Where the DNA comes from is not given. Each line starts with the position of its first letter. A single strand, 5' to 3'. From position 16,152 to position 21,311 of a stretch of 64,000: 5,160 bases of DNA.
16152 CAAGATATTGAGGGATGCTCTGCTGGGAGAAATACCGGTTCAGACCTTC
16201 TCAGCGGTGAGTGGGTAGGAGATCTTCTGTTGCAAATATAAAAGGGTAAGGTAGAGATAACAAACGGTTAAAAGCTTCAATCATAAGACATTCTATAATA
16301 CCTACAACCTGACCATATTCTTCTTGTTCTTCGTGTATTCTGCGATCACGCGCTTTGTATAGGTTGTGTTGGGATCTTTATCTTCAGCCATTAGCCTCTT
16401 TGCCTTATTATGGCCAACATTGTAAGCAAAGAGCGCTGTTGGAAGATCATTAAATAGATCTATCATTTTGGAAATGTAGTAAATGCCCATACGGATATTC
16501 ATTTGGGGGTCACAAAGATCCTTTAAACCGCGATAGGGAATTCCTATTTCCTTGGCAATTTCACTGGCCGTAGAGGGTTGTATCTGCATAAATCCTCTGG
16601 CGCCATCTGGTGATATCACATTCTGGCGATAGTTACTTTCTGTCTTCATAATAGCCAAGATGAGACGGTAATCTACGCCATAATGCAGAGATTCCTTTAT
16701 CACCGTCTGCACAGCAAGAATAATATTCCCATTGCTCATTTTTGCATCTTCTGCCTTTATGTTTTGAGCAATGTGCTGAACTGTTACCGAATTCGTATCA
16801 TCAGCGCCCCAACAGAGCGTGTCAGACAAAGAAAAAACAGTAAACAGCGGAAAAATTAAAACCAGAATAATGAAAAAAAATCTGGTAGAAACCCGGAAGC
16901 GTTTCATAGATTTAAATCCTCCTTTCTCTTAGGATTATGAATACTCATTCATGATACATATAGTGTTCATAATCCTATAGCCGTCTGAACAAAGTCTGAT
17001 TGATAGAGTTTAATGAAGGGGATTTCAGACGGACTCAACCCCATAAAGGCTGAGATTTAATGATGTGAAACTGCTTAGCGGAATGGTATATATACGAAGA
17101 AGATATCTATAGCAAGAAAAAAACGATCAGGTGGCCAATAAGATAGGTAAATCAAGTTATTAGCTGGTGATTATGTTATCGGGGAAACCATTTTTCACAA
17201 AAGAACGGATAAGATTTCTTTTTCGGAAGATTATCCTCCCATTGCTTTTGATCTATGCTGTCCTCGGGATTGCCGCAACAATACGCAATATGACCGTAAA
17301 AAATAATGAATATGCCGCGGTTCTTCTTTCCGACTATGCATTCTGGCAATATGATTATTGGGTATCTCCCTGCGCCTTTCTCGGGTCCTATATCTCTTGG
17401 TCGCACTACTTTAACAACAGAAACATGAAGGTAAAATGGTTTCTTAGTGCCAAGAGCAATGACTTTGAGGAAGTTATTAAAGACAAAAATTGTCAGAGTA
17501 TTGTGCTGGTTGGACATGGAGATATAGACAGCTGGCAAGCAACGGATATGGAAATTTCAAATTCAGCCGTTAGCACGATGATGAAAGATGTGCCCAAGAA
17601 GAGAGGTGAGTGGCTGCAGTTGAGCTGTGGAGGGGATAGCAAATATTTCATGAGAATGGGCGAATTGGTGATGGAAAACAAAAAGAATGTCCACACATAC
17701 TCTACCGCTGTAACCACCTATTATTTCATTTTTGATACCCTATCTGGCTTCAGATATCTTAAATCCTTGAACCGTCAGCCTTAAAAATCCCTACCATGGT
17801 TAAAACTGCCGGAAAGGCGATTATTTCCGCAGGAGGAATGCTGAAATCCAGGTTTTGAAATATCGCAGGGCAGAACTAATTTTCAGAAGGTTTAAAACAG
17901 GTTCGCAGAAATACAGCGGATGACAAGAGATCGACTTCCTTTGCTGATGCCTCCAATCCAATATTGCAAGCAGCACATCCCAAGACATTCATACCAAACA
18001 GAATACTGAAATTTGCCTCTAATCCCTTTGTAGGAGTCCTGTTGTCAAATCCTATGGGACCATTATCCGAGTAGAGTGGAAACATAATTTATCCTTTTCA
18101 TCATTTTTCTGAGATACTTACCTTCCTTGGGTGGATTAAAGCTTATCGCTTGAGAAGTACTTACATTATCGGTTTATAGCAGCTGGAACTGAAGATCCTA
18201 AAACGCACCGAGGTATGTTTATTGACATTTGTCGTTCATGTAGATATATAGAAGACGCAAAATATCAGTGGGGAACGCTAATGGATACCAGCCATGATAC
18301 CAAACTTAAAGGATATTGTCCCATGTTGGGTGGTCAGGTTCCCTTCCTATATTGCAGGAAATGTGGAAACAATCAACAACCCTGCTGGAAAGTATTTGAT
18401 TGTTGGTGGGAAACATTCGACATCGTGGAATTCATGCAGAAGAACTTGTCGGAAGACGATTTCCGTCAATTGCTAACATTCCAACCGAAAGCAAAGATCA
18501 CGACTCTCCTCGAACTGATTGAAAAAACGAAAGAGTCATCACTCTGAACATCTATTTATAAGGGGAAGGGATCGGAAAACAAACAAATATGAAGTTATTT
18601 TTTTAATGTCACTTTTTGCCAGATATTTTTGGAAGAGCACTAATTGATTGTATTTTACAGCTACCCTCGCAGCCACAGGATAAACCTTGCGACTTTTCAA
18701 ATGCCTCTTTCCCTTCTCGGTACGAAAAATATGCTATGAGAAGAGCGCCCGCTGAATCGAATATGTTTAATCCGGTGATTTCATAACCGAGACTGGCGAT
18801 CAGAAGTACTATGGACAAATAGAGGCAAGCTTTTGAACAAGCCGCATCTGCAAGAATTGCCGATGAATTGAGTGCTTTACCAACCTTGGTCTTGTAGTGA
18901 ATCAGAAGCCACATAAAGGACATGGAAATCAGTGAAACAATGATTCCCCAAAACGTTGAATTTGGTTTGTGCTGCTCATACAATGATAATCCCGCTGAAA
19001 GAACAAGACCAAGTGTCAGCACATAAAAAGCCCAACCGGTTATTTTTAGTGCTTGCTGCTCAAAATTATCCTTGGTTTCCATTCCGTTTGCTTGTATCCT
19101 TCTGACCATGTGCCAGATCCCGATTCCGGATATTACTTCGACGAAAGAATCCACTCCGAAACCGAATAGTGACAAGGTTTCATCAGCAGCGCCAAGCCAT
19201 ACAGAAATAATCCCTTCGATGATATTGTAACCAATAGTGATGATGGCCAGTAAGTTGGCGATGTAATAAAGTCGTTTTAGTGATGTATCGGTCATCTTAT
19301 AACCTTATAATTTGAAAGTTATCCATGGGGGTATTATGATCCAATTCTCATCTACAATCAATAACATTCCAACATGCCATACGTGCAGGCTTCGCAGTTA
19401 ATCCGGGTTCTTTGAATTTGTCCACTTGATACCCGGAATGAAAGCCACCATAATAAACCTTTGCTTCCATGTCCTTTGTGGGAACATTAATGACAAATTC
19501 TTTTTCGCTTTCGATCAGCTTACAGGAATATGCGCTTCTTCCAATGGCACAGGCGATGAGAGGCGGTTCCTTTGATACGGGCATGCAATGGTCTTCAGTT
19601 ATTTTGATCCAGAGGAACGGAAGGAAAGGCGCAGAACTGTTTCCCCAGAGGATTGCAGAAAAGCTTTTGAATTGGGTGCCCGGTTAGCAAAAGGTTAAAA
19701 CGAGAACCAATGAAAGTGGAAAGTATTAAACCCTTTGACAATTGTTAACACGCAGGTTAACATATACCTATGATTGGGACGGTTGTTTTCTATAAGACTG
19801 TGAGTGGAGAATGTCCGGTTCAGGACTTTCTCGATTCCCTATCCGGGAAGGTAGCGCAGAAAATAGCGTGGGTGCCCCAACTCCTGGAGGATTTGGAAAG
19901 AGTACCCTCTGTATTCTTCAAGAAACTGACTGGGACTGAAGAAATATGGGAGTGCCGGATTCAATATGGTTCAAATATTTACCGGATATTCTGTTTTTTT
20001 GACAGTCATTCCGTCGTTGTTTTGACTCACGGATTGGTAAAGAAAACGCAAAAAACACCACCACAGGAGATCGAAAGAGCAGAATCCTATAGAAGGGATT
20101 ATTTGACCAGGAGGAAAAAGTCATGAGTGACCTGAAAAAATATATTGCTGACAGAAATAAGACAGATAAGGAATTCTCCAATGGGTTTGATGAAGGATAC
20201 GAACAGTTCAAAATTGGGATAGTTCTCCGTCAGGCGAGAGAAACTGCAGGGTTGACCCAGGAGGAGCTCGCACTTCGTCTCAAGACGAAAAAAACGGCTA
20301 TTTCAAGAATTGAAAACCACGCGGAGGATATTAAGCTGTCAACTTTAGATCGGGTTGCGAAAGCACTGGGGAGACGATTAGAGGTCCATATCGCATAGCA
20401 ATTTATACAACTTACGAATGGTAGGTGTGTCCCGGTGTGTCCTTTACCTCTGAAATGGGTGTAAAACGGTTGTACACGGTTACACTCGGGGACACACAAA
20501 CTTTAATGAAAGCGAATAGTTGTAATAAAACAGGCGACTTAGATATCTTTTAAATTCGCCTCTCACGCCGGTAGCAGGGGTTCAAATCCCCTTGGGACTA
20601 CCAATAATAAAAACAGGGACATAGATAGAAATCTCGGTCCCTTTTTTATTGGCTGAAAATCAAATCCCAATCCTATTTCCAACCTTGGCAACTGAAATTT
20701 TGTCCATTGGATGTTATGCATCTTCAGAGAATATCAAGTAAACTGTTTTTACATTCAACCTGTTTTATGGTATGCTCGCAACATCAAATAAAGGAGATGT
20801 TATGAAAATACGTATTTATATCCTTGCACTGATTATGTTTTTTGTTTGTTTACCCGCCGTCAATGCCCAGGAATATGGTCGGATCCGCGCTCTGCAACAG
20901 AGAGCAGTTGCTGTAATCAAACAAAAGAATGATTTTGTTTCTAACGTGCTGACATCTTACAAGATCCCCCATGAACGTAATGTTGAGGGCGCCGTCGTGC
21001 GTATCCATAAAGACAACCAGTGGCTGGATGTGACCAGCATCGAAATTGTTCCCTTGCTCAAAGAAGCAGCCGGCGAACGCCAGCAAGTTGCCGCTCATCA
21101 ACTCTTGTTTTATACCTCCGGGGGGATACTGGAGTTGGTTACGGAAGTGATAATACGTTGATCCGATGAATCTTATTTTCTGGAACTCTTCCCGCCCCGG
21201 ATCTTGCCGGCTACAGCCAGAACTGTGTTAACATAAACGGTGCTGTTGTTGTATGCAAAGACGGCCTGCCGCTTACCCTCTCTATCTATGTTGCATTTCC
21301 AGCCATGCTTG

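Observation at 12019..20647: Decayed integrative island in tRNA-Glu(CUC), bounded by exact 49-bp direct repeats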

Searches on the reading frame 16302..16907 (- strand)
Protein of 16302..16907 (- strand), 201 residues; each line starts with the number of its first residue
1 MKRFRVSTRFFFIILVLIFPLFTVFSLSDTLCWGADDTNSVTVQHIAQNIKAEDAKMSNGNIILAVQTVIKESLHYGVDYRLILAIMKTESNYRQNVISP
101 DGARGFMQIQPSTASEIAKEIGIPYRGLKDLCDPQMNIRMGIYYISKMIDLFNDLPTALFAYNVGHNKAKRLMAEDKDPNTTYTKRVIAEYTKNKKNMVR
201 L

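Call 10: search_protein_families(library=pfam, max_evalue=0.1, proteins=[window:16302-16907:-])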
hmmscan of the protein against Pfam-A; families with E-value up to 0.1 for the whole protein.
window:16302-16907:- (201 aa): 4 families
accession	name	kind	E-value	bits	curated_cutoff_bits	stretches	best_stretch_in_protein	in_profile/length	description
PF01464.25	SLT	-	5.9e-27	94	21.3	1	69-180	3-112/117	Transglycosylase SLT domain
PF13702.11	Lysozyme_like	-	0.003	17.6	25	1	79-194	23-119/165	Lysozyme-like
PF19489.4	SLT_4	-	0.011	15.8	27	1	70-101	39-70/184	Transglycosylase SLT domain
PF13406.11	SLT_2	-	0.049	13.3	24.3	0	74-96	82-104/292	Transglycosylase SLT domain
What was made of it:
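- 16302..16907 (-): Cargo: lytic transglycosylase (SLT domain). PF01464, 94 bits (call 10).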

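Call 60: search_protein_families(library=ncbifam, max_evalue=0.001, proteins=[window:16302-16907:-])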
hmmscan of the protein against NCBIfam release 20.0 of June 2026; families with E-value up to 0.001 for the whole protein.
window:16302-16907:- (201 aa): 6 families
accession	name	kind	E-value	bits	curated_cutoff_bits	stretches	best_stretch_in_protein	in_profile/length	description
NF047373.1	BB0259_flg_lyt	exception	1.9e-25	89.8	234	1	74-171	557-652/705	flagellar assembly lytic transglycosylase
NF008631.0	PRK11619.1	equivalog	8.6e-13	47.5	536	1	80-175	494-591/644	murein transglycosylase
NF008670.0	PRK11671.1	equivalog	1.1e-10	41.2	375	1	67-151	194-280/359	membrane-bound lytic murein transglycosylase MltC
NF008112.0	PRK10859.1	equivalog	4.2e-10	38.7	354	1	67-168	291-391/483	membrane-bound lytic murein transglycosylase MltF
NF012014.0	PRK15470.1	equivalog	6.4e-07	29.2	233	1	73-146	47-122/203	membrane-bound lytic murein transglycosylase EmtA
NF011856.0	PRK15328.1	equivalog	9.9e-07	28.4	208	1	74-196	27-144/160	type III secretion system invasion protein IagB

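Call 61: search_protein_families(library=padloc, max_evalue=0.001, proteins=[window:16302-16907:-])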
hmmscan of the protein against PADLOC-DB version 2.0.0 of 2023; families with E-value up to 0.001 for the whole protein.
window:16302-16907:- (201 aa): 0 families

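Call 70: search_protein_families(library=phrogs, max_evalue=0.00001, proteins=[window:16302-16907:-])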
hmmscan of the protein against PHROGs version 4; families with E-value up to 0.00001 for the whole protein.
window:16302-16907:- (201 aa): 15 families
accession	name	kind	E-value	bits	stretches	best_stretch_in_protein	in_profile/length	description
phrog_19349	-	unknown function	1.4e-21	78.2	1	28-196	31-196/204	-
phrog_32437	-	unknown function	2.3e-17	64.6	1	47-188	53-191/205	-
phrog_669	-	lysis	3.7e-17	62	1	53-196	909-1058/1946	endolysin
phrog_14342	-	tail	1.7e-16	61.7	1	67-181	142-252/272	lytic tail fiber protein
phrog_19890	-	unknown function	1.2e-15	58.5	1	33-192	82-236/248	-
phrog_2013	-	tail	9.6e-15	55.3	1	52-195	454-593/657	lytic tail protein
phrog_342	-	head and packaging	1.7e-13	50.5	1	70-192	20-140/1235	internal virion protein with endolysin domain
phrog_13449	-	other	2.3e-13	51.2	1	71-178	13-110/269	transglycosylase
phrog_28504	-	tail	3.3e-13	50.2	1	67-185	235-346/597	lytic tail fiber protein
phrog_12507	-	other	5e-10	40.7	1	69-177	14-116/260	transglycosylase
phrog_4067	-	other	4e-09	36.4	1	42-182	648-797/980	transglycosylase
phrog_10475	-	lysis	7.4e-08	32.5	1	80-193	290-398/700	endolysin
phrog_38584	-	unknown function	6.9e-07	30.6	1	73-173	27-128/169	-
phrog_1044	-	lysis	8.8e-07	28.5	1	83-177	239-339/900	endolysin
phrog_38211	-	other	8.3e-06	26.4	0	53-113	42-102/219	transglycosylase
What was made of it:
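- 16302..16907 (-): PHROG endolysin/transglycosylase hits (call 70).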

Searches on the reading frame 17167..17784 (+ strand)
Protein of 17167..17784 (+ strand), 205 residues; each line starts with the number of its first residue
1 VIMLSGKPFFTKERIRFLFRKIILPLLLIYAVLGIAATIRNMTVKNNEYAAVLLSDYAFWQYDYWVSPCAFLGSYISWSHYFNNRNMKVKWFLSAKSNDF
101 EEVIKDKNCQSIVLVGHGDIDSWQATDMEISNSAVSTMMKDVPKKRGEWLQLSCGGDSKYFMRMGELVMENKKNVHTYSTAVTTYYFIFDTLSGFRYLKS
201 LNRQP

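Call 10: search_protein_families(library=pfam, max_evalue=0.1, proteins=[window:17167-17784:+])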
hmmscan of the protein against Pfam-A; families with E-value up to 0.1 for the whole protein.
window:17167-17784:+ (205 aa): 1 family
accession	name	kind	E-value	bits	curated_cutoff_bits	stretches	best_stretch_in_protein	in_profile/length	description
PF12249.13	AftA_C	-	0.074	13.2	25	0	35-108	37-111/177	Arabinofuranosyltransferase A C terminal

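Call 60: search_protein_families(library=ncbifam, max_evalue=0.001, proteins=[window:17167-17784:+])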
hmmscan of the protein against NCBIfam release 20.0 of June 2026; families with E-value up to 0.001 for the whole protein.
window:17167-17784:+ (205 aa): 0 families

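Call 61: search_protein_families(library=padloc, max_evalue=0.001, proteins=[window:17167-17784:+])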
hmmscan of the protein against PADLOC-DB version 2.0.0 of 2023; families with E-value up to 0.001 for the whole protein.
window:17167-17784:+ (205 aa): 0 families
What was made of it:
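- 17167..17784 (+): Cargo: 205-aa protein of unknown family with a hydrophobic N-terminal segment. No significant family (calls 10, 60, 61).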

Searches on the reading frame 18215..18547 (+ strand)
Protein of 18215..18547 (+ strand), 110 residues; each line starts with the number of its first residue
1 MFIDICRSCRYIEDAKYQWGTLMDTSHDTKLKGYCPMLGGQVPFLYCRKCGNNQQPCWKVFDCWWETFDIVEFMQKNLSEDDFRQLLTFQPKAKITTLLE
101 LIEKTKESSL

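Call 10: search_protein_families(library=pfam, max_evalue=0.1, proteins=[window:18215-18547:+])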
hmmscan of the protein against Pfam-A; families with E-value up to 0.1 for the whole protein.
window:18215-18547:+ (110 aa): 0 families

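Call 60: search_protein_families(library=ncbifam, max_evalue=0.001, proteins=[window:18215-18547:+])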
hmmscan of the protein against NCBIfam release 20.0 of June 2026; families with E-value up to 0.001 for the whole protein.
window:18215-18547:+ (110 aa): 0 families

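Call 61: search_protein_families(library=padloc, max_evalue=0.001, proteins=[window:18215-18547:+])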
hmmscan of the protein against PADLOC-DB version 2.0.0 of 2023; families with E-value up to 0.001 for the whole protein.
window:18215-18547:+ (110 aa): 0 families
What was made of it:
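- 18215..18547 (+): Cargo: 110-aa Cys-rich protein of unknown family. No family hit (calls 10, 60, 61).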

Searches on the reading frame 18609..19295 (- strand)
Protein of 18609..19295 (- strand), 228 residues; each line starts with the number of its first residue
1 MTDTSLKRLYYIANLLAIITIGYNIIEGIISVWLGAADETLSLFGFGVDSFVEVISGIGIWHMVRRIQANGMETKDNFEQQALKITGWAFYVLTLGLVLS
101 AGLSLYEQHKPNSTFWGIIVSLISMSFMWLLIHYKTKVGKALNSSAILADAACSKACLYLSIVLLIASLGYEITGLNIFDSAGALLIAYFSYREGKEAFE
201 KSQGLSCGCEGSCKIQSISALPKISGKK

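Call 10: search_protein_families(library=pfam, max_evalue=0.1, proteins=[window:18609-19295:-])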
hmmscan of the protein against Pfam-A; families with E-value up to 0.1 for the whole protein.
window:18609-19295:- (228 aa): 1 family
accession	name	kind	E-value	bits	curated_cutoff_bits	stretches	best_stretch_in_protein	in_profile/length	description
PF01545.26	Cation_efflux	-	2.6e-08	34.3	26.6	1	48-193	36-184/198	Cation efflux family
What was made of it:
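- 18609..19295 (-): Cargo: cation-diffusion-facilitator-like membrane protein. Only the Cation_efflux domain is matched, in a 228-aa protein. PF01545, 34.3 bits, profile 36-184 of 198 (call 10).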

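Call 60: search_protein_families(library=ncbifam, max_evalue=0.001, proteins=[window:18609-19295:-])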
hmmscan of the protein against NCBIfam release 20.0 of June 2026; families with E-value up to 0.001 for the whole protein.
window:18609-19295:- (228 aa): 4 families
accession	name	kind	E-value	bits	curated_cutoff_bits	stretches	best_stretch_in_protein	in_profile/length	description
TIGR01297.1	CDF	superfamily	2.5e-09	36.8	82.35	1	86-189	78-181/285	cation diffusion facilitator family transporter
NF033616.1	CDF_MamB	equivalog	1.6e-06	27.8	350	1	87-204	83-200/284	magnetosome biogenesis CDF transporter MamB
NF050169.1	CatEfflxFieF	equivalog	2.9e-06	26.7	420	1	97-191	92-185/282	cation efflux pump FieF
NF040994.1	MamV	equivalog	0.00037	19.7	500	1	104-196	104-195/319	CDF transporter MamV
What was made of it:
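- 18609..19295 (-): TIGR01297 below its cut-off (call 60).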

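Call 61: search_protein_families(library=padloc, max_evalue=0.001, proteins=[window:18609-19295:-])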
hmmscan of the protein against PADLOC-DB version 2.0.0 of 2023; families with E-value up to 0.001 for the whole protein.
window:18609-19295:- (228 aa): 0 families

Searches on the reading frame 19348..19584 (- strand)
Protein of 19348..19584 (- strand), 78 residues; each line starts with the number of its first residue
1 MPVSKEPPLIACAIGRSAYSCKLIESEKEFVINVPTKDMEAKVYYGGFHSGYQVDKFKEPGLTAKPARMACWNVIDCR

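Call 10: search_protein_families(library=pfam, max_evalue=0.1, proteins=[window:19348-19584:-])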
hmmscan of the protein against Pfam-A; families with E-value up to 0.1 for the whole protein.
window:19348-19584:- (78 aa): 1 family
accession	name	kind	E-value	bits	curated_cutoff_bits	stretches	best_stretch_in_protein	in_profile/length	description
PF01613.24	Flavin_Reduct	-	7.1e-11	42.9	27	1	1-74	28-101/153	Flavin reductase like domain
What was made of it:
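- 19348..19584 (-): Flavin-reductase gene remnant, missing both ends of the domain. PF01613, 42.9 bits, but only profile positions 28-101 of 153 (call 10).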

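Call 60: search_protein_families(library=ncbifam, max_evalue=0.001, proteins=[window:19348-19584:-])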
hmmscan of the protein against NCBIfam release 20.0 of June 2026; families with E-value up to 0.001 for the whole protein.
window:19348-19584:- (78 aa): 1 family
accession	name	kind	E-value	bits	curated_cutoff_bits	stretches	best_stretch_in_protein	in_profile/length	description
NF042921.1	HpaC_Thermus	equivalog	0.00097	19.2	200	1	2-41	37-76/150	4-hydroxyphenylacetate 3-monooxygenase reductase subunit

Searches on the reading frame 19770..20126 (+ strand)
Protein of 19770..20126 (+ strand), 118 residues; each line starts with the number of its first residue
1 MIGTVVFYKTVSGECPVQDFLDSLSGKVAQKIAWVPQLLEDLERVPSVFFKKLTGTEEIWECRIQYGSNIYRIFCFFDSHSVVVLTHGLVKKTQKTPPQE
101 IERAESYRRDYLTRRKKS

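Call 10: search_protein_families(library=pfam, max_evalue=0.1, proteins=[window:19770-20126:+])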
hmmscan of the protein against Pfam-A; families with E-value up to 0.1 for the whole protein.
window:19770-20126:+ (118 aa): 2 families
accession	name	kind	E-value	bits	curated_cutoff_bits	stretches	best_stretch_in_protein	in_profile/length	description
PF05973.20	Gp49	-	1.7e-19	70.1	23.9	1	19-106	1-87/90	Phage derived protein Gp49-like (DUF891)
PF23407.1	WD40_Apc4_C_fungal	-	0.07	13.2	27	1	32-88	17-73/184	Apc4 WD40 domain C-terminal half, fungal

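Call 60: search_protein_families(library=ncbifam, max_evalue=0.001, proteins=[window:19770-20126:+])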
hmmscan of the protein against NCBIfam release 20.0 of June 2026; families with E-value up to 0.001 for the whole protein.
window:19770-20126:+ (118 aa): 1 family
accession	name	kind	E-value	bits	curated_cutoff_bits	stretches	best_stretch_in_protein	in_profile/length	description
TIGR02683.1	upstrm_HI1419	hypoth_equivalog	0.00062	20.1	62.85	1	56-109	44-93/95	type II toxin-antitoxin system RelE/ParE family toxin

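Call 61: search_protein_families(library=padloc, max_evalue=0.001, proteins=[window:19770-20126:+])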
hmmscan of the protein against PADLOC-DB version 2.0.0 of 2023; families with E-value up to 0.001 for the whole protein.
window:19770-20126:+ (118 aa): 1 family
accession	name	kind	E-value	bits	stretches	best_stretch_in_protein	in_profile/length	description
PDLC03886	NsnC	-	2.8e-10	38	1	48-111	228-289/293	-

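Call 70: search_protein_families(library=phrogs, max_evalue=0.00001, proteins=[window:19770-20126:+])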
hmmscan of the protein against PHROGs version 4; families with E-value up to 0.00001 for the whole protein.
window:19770-20126:+ (118 aa): 1 family
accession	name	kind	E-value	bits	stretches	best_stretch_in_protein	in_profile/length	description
phrog_2523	-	unknown function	2.9e-17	63.7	1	17-111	11-104/108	-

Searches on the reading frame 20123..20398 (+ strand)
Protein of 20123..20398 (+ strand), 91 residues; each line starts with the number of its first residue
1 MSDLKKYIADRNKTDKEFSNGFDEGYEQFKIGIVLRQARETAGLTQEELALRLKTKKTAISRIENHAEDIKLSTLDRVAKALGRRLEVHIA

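Call 11: search_protein_families(library=pfam, max_evalue=0.1, proteins=[window:20123-20398:+])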
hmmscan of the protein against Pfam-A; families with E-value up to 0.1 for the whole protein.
window:20123-20398:+ (91 aa): 10 families
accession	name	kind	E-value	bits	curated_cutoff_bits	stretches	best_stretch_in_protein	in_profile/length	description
PF01381.28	HTH_3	-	1.5e-11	44.6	23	1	35-87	1-53/55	Helix-turn-helix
PF13560.12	HTH_31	-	2e-10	41.3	27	1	31-83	2-55/64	Helix-turn-helix domain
PF12844.13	HTH_19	-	4.5e-08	33.3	30.2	1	32-83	1-52/64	Helix-turn-helix domain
PF13744.12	HTH_37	-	5.6e-05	23.3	27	1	35-90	23-79/80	Helix-turn-helix domain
PF13413.12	HTH_25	-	6.6e-05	23.1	24.6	1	35-66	2-33/62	Helix-turn-helix domain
PF13443.12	HTH_26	-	0.00017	22.2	22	1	35-83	2-51/63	Cro/C1-type HTH DNA-binding domain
PF04545.22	Sigma70_r4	-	0.0055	16.6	24.1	1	34-67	14-44/50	Sigma-70, region 4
PF02346.21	Vac_Fusion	-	0.0065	16.5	24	1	49-71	19-41/56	Chordopoxvirus multifunctional envelope protein A27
PF12802.13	MarR_2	-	0.03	14.9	27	1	42-63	18-40/61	MarR family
PF01047.28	MarR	-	0.055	13.8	24.6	0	34-63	8-37/59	MarR family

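Call 60: search_protein_families(library=ncbifam, max_evalue=0.001, proteins=[window:20123-20398:+])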
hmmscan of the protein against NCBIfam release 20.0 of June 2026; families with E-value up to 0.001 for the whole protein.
window:20123-20398:+ (91 aa): 8 families
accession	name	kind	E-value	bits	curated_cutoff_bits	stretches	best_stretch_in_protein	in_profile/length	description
TIGR03070.1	couple_hipB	subfamily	3.3e-10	39.8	71.65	1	30-86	2-58/58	type II toxin-antitoxin system Y4mF family antitoxin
TIGR00270.2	TIGR00270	equivalog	9.7e-08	32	110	1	26-89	73-130/159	multiprotein bridging factor aMBF1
NF007271.0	PRK09726.1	equivalog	1.9e-07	31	79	1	26-84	8-66/88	type II toxin-antitoxin system antitoxin HipB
NF008109.0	PRK10856.1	equivalog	1.4e-05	24.9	208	1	30-72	14-56/334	cytoskeleton protein RodZ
TIGR02612.1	mob_myst_A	hypoth_equivalog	6.7e-05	22.8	122.6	1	35-84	30-81/150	mobile mystery protein A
TIGR03830.1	CxxCG_CxxCG_HTH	subfamily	7.3e-05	22.6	61.8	1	31-71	66-106/127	type II TA system antitoxin MqsA family protein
NF041951.1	phage_RstR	subfamily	0.0003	21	80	1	34-82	6-54/108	RstR family transcriptional repressor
NF047948.1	male_kill_WMK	equivalog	0.00049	19.6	300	1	17-82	149-214/300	WO male-killing family protein Wmk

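Call 61: search_protein_families(library=padloc, max_evalue=0.001, proteins=[window:20123-20398:+])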
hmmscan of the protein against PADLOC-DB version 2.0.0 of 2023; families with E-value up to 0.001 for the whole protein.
window:20123-20398:+ (91 aa): 12 families
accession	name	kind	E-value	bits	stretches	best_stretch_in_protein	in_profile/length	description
PDLC02926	HTH_VI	-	8.2e-11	40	1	31-83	2-54/92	-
PDLC03665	Control_protein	-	7.9e-09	33.7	1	33-84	11-63/77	control protein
PDLC04142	capH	-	3.1e-06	26.2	1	33-86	9-62/103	capH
PDLC03668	Control_protein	-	1e-05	23.9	1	29-82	7-60/79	control protein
PDLC03949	RmrA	-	2.3e-05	21.4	1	35-84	7-56/363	-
PDLC03953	RmrA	-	5e-05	20.7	1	35-83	10-58/373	-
PDLC03954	RmrA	-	5e-05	20.4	1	32-82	12-62/380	-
PDLC03951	RmrA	-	6.5e-05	20.1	1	34-84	12-62/400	-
PDLC03948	RmrA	-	8.2e-05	19.6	1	26-83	5-61/397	-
PDLC03952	RmrA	-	8.8e-05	19.5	1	34-84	26-76/395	-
PDLC04760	PDC-M64C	-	0.0001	20.6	1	29-86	25-82/93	-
PDLC03944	RmrA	-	0.00035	17.8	1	34-82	10-58/384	-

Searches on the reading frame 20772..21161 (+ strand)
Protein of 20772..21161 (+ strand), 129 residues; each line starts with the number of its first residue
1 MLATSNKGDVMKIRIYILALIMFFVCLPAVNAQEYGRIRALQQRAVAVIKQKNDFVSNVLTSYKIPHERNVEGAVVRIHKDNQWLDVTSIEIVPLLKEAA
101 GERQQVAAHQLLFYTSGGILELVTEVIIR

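Call 11: search_protein_families(library=pfam, max_evalue=0.1, proteins=[window:20772-21161:+])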
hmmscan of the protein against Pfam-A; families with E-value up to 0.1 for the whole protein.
window:20772-21161:+ (129 aa): 0 families

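Call 27: find_encoding_contigs(protein=window:20772-21161:+, flank=10000, max_places=10)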
Protein window:20772-21161:+ (129 aa): 1 contig read that carries it; 1 place shown.
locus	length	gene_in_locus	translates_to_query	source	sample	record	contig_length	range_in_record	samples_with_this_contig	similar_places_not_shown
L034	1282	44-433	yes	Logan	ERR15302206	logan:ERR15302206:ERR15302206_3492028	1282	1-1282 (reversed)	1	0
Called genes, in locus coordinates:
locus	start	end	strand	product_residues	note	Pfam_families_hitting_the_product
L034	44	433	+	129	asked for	-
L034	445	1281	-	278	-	?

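Call 61: search_protein_families(library=padloc, max_evalue=0.001, proteins=[window:20772-21161:+])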
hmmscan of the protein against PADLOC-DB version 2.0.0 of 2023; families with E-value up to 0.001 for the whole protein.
window:20772-21161:+ (129 aa): 0 families
